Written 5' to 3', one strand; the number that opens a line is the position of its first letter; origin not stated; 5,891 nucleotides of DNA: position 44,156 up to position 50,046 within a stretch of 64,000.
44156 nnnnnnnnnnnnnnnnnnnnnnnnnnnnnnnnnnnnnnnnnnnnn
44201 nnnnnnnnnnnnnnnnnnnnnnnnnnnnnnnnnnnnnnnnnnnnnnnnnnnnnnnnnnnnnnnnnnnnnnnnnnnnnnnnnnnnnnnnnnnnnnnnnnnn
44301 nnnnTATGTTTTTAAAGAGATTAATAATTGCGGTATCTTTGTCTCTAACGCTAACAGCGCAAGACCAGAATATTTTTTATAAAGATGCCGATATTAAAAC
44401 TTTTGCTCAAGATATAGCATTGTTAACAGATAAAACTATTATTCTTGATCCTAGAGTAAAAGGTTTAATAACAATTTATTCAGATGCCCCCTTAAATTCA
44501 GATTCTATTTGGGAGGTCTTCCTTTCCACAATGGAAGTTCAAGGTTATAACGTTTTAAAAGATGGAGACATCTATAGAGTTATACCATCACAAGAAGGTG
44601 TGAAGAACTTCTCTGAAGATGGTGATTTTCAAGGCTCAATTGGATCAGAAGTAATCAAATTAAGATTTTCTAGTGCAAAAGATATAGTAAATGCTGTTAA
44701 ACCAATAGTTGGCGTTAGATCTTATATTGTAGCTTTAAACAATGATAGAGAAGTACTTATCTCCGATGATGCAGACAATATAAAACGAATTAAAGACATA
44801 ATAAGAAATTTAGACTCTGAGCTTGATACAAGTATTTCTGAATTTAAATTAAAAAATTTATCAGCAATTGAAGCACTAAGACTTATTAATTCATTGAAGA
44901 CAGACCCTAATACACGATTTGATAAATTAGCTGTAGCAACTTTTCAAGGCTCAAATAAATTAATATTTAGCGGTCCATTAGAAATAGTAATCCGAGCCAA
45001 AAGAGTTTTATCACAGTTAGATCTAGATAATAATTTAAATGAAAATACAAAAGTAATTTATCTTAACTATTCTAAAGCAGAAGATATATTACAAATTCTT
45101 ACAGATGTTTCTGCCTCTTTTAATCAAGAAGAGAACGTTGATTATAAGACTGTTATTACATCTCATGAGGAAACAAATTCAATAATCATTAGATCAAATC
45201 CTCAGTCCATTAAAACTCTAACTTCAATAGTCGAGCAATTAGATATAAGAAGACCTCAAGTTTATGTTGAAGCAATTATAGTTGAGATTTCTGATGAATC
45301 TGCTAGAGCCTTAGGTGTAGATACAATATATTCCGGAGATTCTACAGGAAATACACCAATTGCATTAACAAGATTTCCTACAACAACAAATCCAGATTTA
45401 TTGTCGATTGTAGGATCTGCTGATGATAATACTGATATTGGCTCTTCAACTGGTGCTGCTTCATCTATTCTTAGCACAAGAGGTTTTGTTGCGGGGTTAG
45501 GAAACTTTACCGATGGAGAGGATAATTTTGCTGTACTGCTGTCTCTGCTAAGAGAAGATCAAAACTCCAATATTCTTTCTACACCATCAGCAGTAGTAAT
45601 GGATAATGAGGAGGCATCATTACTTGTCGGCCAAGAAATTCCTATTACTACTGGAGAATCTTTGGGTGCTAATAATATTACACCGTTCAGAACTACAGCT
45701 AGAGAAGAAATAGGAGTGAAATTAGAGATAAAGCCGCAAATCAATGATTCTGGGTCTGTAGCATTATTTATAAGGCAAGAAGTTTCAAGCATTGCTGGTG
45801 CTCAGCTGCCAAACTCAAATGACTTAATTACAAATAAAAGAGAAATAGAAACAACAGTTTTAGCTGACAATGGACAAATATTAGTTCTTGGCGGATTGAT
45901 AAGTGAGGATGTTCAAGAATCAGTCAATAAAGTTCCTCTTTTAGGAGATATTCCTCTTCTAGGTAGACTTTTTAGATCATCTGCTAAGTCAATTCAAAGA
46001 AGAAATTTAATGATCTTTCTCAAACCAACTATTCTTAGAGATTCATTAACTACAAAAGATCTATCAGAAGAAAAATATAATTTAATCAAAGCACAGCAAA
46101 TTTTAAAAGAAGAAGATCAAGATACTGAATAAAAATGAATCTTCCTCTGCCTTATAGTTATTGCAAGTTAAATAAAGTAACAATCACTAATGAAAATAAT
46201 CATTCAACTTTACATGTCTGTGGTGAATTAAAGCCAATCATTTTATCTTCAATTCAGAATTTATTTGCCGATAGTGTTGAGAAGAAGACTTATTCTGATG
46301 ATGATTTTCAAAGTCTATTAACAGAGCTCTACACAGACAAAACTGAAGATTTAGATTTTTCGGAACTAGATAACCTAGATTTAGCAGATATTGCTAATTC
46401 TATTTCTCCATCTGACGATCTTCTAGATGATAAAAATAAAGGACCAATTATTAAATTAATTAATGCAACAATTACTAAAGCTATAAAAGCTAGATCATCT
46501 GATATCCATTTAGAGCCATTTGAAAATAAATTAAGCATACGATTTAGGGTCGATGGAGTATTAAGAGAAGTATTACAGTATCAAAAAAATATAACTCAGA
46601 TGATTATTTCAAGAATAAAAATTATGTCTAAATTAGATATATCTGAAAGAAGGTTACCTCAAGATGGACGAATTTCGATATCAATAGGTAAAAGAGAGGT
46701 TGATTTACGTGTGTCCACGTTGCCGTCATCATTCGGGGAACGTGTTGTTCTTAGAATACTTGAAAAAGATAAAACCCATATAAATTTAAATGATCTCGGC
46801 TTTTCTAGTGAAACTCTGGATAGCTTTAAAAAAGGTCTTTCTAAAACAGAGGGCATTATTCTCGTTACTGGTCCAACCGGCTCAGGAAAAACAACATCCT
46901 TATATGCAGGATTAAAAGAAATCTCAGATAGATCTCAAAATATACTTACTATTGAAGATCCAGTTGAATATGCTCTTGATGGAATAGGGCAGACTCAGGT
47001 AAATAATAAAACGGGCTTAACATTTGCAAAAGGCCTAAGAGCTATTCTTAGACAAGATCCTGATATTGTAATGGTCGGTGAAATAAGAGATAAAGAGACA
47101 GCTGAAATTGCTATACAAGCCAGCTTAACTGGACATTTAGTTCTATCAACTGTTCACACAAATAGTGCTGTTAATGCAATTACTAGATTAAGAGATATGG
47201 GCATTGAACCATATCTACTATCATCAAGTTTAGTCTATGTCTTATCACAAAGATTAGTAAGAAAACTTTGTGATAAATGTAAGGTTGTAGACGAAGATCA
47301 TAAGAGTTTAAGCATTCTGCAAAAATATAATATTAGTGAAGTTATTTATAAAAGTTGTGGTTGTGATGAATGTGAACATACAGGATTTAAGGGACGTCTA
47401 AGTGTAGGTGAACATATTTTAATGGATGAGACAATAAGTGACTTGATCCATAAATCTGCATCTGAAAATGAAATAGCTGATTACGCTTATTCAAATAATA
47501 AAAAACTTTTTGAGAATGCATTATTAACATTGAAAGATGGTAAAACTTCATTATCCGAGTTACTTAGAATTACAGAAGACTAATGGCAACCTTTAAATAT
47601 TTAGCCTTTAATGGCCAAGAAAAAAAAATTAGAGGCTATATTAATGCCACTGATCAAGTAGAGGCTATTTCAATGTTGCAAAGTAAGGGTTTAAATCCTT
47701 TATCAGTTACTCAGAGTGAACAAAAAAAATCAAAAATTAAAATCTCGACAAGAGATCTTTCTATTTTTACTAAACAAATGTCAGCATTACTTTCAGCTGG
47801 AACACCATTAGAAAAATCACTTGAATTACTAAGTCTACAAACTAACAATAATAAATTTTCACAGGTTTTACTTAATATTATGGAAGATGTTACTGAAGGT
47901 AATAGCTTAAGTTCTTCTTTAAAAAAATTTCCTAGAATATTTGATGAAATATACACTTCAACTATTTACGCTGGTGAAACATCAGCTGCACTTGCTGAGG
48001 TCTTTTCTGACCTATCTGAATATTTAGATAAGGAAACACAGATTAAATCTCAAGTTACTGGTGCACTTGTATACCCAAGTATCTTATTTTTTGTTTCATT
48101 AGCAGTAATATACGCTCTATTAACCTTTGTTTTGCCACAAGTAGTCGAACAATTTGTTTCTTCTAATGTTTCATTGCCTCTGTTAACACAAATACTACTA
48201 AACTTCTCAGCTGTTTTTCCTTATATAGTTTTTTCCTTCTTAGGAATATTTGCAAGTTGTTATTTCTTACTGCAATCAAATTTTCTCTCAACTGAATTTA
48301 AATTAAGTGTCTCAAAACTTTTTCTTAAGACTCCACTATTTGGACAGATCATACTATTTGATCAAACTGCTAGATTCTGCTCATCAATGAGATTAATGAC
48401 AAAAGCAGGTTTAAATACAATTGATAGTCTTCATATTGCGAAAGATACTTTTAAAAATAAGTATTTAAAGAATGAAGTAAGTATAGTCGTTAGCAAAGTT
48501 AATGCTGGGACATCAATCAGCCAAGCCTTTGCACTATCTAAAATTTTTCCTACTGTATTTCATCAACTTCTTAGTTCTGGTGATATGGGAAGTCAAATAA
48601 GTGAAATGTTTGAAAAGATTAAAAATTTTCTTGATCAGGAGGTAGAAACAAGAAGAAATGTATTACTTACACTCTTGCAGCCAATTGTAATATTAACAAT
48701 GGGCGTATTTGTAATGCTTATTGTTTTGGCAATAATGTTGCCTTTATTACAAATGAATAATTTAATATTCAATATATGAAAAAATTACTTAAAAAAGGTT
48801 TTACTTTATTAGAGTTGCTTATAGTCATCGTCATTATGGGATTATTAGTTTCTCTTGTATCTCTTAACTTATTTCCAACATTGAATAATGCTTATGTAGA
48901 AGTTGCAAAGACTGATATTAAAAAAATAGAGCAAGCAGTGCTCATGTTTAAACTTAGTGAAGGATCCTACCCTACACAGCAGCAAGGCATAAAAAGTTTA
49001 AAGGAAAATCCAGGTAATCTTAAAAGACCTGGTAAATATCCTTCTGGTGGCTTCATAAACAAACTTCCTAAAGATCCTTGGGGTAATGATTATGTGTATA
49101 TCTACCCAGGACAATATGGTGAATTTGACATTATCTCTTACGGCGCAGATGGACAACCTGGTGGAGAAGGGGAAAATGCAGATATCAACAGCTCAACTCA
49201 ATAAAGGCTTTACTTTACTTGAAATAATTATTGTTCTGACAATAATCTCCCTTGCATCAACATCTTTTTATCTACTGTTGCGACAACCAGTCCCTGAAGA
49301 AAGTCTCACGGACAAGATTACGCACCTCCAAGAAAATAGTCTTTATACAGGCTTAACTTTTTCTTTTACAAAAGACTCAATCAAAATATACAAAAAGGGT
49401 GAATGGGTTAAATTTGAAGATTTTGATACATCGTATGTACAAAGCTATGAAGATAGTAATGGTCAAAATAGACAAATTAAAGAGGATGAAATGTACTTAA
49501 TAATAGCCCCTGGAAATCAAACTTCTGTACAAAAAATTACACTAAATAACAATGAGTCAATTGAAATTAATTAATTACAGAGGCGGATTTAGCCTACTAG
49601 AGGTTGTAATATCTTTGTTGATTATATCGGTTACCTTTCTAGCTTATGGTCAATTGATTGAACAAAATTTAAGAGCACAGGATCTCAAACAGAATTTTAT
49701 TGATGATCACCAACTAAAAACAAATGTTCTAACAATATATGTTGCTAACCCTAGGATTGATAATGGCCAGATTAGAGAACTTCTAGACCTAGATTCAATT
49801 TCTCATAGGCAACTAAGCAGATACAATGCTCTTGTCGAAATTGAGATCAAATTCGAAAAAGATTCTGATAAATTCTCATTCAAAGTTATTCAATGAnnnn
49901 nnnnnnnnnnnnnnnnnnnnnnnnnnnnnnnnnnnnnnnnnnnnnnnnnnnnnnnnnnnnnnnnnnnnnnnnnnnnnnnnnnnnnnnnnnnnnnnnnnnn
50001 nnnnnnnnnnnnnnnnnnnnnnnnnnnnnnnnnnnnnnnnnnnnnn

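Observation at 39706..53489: Complete type II secretion gene set fused behind phoB-phoR (and an acyl-CoA ligase) in one gap-free 13.8-kb string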

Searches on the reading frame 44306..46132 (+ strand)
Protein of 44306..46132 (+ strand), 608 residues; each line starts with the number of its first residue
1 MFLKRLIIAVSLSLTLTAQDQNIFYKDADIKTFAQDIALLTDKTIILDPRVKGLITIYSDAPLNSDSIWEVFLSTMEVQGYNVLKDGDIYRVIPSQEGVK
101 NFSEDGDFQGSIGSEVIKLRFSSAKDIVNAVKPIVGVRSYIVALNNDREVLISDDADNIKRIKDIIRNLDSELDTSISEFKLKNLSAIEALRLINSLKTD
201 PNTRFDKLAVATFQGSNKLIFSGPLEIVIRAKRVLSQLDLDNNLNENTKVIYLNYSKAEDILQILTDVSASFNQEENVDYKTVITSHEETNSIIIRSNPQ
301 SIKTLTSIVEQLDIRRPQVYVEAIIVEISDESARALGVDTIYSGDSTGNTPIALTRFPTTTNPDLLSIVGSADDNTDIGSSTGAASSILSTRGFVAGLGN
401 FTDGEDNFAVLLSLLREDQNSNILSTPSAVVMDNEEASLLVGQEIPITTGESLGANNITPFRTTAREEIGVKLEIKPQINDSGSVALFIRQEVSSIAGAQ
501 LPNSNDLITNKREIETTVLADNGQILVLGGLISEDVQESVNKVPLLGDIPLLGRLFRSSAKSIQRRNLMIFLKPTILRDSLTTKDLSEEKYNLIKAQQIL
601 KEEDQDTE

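Call 3: search_protein_families(library=pfam, proteins=[window:44306-46132:+])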
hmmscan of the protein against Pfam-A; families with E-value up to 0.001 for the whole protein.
window:44306-46132:+ (608 aa): 3 families
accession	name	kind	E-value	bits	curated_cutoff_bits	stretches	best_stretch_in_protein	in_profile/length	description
PF00263.26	Secretin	-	1.9e-48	164.7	27.5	1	415-578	2-169/169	Bacterial type II and III secretion system protein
PF03958.22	Secretin_N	-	3e-27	95.1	28.2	2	248-318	1-69/69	Bacterial type II/III secretion system short domain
PF21305.2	type_II_gspD_N0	-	5.9e-22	77.7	27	1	25-92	3-71/71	GspD-like, N0 domain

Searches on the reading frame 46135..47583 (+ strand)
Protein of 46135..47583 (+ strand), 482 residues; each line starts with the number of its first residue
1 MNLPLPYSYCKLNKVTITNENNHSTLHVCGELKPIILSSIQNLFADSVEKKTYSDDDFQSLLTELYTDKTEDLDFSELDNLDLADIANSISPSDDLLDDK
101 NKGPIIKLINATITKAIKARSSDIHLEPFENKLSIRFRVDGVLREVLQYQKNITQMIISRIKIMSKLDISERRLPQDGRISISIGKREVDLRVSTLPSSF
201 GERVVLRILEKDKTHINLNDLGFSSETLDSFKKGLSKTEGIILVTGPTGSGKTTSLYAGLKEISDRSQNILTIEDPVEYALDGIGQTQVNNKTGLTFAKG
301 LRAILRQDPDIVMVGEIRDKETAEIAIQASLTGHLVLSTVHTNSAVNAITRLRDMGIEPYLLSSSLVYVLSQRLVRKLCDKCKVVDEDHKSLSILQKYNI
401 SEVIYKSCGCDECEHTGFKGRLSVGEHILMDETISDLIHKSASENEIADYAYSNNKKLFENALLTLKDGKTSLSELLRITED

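Call 3: search_protein_families(library=pfam, proteins=[window:46135-47583:+])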
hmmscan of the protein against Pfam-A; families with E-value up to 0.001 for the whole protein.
window:46135-47583:+ (482 aa): 3 families
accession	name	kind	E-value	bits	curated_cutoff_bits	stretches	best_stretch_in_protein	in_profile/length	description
PF00437.27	T2SSE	-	2.9e-147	490.6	24.9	1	100-478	3-370/370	Type II/IV secretion system protein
PF22341.1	GSPE_N1E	-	4.1e-07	30.5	27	1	5-66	2-64/64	GSPII protein E, N1E domain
PF13401.12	AAA_22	-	0.00063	20.5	27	0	237-278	3-44/130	AAA domain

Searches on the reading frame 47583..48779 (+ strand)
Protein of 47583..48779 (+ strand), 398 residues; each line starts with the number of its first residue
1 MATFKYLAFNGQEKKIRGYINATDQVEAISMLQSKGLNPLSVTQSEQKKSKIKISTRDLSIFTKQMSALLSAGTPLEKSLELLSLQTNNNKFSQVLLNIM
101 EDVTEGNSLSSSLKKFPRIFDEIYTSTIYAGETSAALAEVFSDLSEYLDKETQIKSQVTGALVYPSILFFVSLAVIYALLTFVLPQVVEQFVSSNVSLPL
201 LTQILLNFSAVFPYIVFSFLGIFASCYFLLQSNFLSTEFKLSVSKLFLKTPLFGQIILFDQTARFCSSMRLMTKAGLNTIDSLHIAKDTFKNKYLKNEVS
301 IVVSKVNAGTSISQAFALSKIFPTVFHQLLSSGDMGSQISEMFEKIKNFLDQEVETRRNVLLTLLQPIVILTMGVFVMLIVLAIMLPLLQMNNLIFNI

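Call 3: search_protein_families(library=pfam, proteins=[window:47583-48779:+])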
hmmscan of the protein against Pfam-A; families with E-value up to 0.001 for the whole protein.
window:47583-48779:+ (398 aa): 1 family
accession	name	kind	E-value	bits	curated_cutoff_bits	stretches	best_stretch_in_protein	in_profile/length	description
PF00482.28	T2SSF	-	1.5e-56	190.2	25.2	2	62-185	1-125/125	Type II secretion system (T2SS), protein F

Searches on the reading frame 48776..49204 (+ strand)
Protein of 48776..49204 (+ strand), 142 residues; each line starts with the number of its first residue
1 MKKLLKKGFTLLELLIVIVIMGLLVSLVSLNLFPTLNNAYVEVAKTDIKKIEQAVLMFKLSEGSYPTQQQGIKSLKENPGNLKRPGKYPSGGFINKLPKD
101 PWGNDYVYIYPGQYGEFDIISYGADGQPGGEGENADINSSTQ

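Call 3: search_protein_families(library=pfam, proteins=[window:48776-49204:+])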
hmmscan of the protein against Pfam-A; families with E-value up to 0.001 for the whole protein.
window:48776-49204:+ (142 aa): 2 families
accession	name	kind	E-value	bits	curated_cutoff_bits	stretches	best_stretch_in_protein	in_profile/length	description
PF08334.16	T2SSG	-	1.9e-36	124.9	21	1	32-139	2-107/108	Type II secretion system (T2SS), protein G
PF07963.17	N_methyl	-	1e-06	28.5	21.2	1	6-28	4-26/27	Prokaryotic N-terminal methylation motif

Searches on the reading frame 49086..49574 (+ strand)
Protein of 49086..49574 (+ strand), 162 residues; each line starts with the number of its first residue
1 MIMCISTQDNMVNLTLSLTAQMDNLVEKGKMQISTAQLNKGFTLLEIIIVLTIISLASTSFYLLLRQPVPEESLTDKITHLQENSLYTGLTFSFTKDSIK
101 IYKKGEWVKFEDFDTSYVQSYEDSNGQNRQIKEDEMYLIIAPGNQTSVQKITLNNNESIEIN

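Call 4: search_protein_families(library=pfam, proteins=[window:49086-49574:+], max_evalue=0.01)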
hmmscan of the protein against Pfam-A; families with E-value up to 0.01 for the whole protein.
window:49086-49574:+ (162 aa): 1 family
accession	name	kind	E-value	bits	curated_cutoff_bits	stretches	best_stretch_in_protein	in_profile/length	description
PF07963.17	N_methyl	-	2.1e-06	27.5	21.2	1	39-60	4-25/27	Prokaryotic N-terminal methylation motif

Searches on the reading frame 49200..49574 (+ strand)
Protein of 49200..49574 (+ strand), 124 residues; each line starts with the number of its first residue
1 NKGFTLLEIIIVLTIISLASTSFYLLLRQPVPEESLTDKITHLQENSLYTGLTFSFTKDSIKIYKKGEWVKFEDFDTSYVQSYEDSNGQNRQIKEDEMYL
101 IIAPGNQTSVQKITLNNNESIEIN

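Call 5: search_protein_families(library=ncbifam, proteins=[window:49200-49574:+], max_evalue=0.01)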
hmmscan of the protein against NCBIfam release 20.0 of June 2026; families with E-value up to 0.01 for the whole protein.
window:49200-49574:+ (124 aa): 5 families
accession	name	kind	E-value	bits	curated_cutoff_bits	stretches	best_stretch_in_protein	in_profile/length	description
TIGR02532.1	IV_pilin_GFxxxE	domain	6.5e-07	28.9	16.3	1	2-21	2-21/24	prepilin-type N-terminal cleavage/methylation domain-containing protein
TIGR01708.2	typeII_sec_gspH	equivalog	1.9e-06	28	80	1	2-44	2-44/169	type II secretion system minor pseudopilin GspH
NF040982.1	ComGD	equivalog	0.00096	19.6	70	1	1-120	1-124/139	competence type IV pilus minor pilin ComGD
NF040999.1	pilin_ComGC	equivalog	0.0013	18.9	75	1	2-18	2-18/84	competence type IV pilus major pilin ComGC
NF041002.1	pilin_ComGF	equivalog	0.0019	18.4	80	1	1-34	1-34/139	competence type IV pilus minor pilin ComGF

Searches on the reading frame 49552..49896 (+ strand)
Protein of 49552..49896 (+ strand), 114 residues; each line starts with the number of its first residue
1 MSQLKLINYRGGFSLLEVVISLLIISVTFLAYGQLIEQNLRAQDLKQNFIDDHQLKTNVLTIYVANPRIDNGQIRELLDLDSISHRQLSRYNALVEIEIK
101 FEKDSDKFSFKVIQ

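Call 4: search_protein_families(library=pfam, proteins=[window:49552-49896:+], max_evalue=0.01)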
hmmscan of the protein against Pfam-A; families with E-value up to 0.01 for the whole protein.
window:49552-49896:+ (114 aa): 1 family
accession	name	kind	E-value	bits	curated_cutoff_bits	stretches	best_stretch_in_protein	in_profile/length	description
PF07963.17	N_methyl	-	2.6e-05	24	21.2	1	8-30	2-24/27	Prokaryotic N-terminal methylation motif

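Call 5: search_protein_families(library=ncbifam, proteins=[window:49552-49896:+], max_evalue=0.01)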
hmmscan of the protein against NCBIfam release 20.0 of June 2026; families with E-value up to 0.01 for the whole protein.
window:49552-49896:+ (114 aa): 4 families
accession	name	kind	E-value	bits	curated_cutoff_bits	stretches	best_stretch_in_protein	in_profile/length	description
TIGR02523.1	type_IV_pilV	equivalog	3.6e-05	24.3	52.2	1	12-71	3-62/139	type IV pilus modification protein PilV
NF041002.1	pilin_ComGF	equivalog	0.00017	21.8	80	1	12-49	3-40/139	competence type IV pilus minor pilin ComGF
TIGR02532.1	IV_pilin_GFxxxE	domain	0.00018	21.2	16.3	1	11-30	2-21/24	prepilin-type N-terminal cleavage/methylation domain-containing protein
NF007848.0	PRK10557.1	equivalog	0.001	18.4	120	1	10-61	10-62/192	prepilin peptidase-dependent protein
